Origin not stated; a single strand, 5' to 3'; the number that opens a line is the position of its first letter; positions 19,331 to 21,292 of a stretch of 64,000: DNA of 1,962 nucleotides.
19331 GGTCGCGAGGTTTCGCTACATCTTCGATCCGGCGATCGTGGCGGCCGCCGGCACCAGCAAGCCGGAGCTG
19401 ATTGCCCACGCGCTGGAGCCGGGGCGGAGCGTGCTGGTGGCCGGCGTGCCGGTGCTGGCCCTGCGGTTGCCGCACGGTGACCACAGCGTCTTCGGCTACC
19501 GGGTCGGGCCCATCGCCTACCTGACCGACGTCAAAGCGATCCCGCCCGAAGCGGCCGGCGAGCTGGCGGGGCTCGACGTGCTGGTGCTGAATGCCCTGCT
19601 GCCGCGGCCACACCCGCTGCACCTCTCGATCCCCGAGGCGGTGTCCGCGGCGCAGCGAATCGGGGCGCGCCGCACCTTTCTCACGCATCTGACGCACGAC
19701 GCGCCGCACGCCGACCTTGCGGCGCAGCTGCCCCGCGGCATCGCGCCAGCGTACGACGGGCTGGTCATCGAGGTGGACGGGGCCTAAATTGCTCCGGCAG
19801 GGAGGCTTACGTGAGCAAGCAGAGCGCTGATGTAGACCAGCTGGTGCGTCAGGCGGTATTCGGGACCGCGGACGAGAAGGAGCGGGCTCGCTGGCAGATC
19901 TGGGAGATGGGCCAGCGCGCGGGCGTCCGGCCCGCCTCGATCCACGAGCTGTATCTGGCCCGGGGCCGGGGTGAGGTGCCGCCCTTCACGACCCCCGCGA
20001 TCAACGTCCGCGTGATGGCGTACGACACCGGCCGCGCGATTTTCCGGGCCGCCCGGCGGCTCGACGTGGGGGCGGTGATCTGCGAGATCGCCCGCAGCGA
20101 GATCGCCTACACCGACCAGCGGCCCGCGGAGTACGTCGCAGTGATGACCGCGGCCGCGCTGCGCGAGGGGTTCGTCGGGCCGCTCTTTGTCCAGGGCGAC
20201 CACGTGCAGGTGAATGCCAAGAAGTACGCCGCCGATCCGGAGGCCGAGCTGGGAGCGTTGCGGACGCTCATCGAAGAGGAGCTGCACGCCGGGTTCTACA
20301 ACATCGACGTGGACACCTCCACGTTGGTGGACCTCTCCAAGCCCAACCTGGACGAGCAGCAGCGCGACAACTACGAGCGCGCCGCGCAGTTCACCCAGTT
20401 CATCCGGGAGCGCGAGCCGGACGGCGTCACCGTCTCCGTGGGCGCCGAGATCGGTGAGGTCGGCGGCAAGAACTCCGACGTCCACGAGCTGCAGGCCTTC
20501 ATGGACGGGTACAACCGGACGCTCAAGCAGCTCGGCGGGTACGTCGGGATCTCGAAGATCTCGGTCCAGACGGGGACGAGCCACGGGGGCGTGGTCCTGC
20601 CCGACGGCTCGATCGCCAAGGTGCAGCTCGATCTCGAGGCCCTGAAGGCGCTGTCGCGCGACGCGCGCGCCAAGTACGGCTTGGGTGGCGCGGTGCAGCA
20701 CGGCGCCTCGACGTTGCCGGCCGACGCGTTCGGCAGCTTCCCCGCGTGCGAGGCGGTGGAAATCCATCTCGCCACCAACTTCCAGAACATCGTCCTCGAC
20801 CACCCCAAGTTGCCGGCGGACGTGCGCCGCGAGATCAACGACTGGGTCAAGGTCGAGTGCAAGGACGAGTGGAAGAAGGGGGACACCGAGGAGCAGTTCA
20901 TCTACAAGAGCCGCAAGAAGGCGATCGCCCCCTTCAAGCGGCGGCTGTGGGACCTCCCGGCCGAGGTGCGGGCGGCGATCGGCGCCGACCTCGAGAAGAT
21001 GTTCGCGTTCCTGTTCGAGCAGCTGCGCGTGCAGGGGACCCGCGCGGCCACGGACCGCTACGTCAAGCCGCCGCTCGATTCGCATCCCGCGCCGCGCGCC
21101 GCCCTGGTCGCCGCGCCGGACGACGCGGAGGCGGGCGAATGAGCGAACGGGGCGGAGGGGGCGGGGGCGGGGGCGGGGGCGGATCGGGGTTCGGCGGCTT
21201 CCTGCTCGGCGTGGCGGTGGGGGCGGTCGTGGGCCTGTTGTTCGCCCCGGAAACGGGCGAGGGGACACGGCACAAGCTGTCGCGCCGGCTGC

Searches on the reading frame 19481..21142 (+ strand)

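Call 76: search_protein_families(library=pfam, proteins=[window:19481-21142:+], max_evalue=0.00001)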
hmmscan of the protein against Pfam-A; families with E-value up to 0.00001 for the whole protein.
window:19481-21142:+ (553 aa): 1 family
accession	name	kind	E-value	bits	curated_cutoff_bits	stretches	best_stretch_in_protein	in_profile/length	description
PF01116.26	F_bP_aldolase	-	1.5e-13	51.3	25.5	1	172-442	18-241/277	Fructose-bisphosphate aldolase class-II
